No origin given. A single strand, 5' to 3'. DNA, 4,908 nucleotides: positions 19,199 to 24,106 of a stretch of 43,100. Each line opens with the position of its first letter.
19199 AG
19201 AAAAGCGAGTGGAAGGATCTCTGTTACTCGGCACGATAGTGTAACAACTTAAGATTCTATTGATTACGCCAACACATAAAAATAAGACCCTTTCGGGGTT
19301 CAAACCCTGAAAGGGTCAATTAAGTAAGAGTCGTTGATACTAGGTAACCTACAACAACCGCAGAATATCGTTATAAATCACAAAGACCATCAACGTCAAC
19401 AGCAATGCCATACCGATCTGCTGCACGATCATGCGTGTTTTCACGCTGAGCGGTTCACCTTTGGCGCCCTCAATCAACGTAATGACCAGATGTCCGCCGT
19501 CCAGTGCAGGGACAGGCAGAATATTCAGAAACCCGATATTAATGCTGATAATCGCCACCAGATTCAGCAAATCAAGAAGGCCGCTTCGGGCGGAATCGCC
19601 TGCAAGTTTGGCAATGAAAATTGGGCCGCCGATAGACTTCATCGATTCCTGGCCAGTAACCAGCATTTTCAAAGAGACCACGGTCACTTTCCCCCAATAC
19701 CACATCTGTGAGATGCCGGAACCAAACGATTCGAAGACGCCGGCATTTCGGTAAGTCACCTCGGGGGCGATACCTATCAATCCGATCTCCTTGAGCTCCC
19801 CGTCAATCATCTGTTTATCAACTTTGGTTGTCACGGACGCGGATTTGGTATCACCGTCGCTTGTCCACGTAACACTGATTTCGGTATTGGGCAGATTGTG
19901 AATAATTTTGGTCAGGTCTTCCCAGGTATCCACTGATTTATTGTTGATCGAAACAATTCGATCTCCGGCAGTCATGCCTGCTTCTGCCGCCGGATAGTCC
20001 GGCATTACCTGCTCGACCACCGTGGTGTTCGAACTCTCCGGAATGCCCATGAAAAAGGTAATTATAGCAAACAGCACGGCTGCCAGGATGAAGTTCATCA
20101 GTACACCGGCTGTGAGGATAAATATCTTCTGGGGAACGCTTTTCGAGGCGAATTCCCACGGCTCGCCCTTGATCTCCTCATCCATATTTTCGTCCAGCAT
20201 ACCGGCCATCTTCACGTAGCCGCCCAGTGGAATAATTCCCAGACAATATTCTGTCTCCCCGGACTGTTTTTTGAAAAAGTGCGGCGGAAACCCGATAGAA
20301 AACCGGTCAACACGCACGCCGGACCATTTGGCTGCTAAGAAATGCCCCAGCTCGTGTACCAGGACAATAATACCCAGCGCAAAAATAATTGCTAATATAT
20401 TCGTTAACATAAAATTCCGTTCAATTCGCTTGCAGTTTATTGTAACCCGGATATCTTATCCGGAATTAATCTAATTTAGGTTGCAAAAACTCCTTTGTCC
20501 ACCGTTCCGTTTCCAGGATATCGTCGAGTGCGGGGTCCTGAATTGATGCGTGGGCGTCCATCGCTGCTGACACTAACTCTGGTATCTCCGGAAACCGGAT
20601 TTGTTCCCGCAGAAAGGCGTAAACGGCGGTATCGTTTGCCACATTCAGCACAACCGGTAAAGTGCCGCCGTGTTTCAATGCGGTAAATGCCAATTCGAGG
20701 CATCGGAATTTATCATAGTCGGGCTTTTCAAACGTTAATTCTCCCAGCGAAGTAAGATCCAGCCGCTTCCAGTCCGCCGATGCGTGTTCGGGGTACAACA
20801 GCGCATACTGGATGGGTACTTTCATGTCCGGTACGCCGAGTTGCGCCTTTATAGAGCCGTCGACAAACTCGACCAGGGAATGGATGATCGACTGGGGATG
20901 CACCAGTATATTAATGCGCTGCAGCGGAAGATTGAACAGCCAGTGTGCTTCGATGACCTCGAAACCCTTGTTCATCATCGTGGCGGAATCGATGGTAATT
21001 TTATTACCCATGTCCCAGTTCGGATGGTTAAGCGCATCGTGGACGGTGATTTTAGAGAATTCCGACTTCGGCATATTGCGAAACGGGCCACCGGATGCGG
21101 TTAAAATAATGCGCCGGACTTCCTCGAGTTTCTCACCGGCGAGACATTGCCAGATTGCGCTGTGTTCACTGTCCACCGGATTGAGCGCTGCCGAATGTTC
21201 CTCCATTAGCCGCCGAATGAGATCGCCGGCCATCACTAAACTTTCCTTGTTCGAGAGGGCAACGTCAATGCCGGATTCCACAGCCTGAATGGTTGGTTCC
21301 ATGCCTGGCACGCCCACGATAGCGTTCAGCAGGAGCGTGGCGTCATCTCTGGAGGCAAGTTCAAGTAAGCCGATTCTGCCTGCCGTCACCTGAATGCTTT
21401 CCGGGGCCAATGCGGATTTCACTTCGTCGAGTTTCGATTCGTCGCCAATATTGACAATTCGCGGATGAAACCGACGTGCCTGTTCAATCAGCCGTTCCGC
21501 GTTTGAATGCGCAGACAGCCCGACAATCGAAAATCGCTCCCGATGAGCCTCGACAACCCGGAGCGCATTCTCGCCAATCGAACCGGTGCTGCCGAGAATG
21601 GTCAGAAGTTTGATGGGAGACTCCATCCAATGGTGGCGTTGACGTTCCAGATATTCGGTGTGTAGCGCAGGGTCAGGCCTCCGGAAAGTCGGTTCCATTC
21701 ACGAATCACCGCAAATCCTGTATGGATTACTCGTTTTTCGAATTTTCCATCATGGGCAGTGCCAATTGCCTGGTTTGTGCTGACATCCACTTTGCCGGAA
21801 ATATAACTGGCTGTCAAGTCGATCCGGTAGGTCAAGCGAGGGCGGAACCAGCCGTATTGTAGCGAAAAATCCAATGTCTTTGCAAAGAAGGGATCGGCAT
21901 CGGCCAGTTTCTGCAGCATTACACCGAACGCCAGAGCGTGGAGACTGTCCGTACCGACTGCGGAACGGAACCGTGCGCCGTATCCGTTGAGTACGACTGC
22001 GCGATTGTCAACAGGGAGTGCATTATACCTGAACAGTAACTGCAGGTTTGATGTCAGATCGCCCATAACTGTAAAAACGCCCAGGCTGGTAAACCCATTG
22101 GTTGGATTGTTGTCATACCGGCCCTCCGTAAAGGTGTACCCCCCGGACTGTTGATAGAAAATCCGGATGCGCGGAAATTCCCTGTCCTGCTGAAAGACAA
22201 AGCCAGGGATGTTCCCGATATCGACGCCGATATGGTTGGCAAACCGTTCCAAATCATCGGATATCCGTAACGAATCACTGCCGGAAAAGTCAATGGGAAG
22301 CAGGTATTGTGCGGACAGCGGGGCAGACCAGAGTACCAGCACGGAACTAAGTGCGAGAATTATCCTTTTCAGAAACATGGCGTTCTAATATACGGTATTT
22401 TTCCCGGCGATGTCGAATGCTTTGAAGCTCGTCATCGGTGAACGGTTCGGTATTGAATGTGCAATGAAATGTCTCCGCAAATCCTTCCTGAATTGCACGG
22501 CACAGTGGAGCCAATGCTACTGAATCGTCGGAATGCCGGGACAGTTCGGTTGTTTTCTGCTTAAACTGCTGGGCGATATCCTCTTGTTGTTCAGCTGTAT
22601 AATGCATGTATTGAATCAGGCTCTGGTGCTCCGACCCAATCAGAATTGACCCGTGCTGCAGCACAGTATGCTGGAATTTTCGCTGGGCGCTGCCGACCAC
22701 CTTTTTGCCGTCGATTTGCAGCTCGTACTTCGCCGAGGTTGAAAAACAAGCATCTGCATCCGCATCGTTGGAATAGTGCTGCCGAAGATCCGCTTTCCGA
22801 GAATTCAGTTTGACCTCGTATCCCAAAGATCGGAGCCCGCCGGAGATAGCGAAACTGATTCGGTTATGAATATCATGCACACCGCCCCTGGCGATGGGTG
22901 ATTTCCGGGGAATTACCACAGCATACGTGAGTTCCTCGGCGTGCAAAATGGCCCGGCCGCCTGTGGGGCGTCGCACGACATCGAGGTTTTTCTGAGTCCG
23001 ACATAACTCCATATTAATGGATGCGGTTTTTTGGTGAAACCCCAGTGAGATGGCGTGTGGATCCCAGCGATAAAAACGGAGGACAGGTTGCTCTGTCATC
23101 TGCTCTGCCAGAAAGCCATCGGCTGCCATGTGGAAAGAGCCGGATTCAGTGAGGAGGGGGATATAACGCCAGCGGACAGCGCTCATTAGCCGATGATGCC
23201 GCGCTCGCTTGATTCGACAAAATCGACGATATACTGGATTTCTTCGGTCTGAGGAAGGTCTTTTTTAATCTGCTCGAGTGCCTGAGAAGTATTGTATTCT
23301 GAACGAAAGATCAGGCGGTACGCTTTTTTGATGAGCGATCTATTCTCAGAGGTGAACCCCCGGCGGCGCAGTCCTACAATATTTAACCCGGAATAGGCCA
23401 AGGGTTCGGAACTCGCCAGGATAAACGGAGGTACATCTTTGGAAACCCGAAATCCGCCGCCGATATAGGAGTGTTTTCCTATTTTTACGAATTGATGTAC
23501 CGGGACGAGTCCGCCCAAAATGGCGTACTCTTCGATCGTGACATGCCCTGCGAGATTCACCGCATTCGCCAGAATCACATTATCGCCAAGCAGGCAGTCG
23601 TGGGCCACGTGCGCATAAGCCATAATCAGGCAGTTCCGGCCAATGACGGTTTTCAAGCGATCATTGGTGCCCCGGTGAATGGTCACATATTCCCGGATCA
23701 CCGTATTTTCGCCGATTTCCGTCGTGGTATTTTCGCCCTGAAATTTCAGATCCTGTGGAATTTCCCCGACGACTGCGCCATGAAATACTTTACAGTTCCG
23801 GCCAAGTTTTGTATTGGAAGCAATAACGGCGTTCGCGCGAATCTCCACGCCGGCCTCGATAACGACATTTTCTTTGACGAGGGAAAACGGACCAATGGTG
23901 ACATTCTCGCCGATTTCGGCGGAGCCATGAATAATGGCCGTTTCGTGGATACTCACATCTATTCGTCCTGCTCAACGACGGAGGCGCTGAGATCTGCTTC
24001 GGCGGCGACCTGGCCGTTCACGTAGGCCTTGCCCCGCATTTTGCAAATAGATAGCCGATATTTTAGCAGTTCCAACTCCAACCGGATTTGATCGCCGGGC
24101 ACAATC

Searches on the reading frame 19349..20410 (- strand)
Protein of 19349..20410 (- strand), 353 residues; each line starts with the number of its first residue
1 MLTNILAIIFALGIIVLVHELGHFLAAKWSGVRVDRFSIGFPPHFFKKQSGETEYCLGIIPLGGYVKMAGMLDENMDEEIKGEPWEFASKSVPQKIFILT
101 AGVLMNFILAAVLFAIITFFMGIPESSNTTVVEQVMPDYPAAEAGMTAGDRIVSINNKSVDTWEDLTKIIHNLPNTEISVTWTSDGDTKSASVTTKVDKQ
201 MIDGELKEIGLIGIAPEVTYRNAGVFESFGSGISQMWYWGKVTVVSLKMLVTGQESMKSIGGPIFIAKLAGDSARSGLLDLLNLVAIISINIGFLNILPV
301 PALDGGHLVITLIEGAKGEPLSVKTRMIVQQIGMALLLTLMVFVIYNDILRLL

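Call 6: search_protein_families(library=pfam, proteins=[window:19349-20410:-], max_evalue=0.001)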
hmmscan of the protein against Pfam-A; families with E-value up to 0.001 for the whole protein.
window:19349-20410:- (353 aa): 4 families
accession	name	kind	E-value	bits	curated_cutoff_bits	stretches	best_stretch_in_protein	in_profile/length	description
PF02163.28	Peptidase_M50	-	1.1e-68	231.4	27.2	1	8-340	2-221/221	Peptidase family M50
PF17820.7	PDZ_6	-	1.8e-12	47.2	27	1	131-181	1-51/54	PDZ domain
PF13180.12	PDZ_2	-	6.2e-09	36.5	27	1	128-194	12-79/80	PDZ domain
PF00595.29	PDZ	-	2.6e-08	34.6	23.2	1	128-171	25-68/81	PDZ domain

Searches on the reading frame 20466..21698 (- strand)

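Call 32: search_protein_families(library=pfam, proteins=[window:20466-21698:-], max_evalue=0.00001)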
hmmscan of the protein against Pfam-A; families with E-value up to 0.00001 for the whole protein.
window:20466-21698:- (410 aa): 3 families
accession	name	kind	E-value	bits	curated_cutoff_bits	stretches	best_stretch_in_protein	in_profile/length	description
PF08436.17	DXP_redisom_C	-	6.8e-42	141.9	26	1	173-255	2-84/84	1-deoxy-D-xylulose 5-phosphate reductoisomerase C-terminal domain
PF02670.22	DXP_reductoisom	-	9.5e-41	139.9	21.7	1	32-158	1-129/129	1-deoxy-D-xylulose 5-phosphate reductoisomerase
PF13288.12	DXPR_C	-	1.3e-40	138.7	27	1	287-403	1-114/115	DXP reductoisomerase C-terminal domain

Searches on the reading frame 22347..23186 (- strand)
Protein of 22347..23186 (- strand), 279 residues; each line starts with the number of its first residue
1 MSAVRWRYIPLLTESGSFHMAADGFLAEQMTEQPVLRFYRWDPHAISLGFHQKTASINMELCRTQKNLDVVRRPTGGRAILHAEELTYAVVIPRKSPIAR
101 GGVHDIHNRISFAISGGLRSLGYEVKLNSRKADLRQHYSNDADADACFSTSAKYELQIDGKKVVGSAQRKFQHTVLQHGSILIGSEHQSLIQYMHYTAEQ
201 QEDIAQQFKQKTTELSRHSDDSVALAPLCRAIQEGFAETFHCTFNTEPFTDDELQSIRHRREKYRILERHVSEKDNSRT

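Call 32: search_protein_families(library=pfam, proteins=[window:22347-23186:-], max_evalue=0.00001)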
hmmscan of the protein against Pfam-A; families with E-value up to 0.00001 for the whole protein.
window:22347-23186:- (279 aa): 2 families
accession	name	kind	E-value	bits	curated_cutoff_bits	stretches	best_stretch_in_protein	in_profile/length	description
PF21948.1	LplA-B_cat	-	2.7e-27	96.5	27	1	17-236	3-199/200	Lipoyl protein ligase A/B catalytic domain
PF03099.24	BPL_LplA_LipB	-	1.5e-12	48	21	1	65-184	23-131/133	Biotin/lipoate A/B protein ligase family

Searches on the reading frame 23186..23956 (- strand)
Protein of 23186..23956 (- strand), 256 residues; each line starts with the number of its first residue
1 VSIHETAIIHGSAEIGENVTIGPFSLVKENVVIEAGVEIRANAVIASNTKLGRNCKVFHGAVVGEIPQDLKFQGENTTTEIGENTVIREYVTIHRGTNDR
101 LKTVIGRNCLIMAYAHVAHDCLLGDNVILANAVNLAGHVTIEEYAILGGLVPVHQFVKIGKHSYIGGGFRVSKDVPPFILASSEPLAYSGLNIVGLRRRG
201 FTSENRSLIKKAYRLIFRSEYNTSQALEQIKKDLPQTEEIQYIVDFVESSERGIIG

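Call 32: search_protein_families(library=pfam, proteins=[window:23186-23956:-], max_evalue=0.00001)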
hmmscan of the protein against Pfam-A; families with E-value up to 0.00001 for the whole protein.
window:23186-23956:- (256 aa): 4 families
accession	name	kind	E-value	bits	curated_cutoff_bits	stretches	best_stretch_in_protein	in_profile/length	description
PF13720.11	Acetyltransf_11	-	1.1e-30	106.2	24.5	1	174-255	1-82/82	Udp N-acetylglucosamine O-acyltransferase; Domain 2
PF00132.30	Hexapep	-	1.7e-28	97.5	27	2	103-133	2-32/36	Bacterial transferase hexapeptide (six repeats)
PF25084.1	LbH_EIF2B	-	2.1e-12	47.4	54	1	7-64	39-94/105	EIF2B subunit epsilon LbH domain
PF25087.1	GMPPB_C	-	1.6e-06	28.2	39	0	7-87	5-83/110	GMPPB C-terminal domain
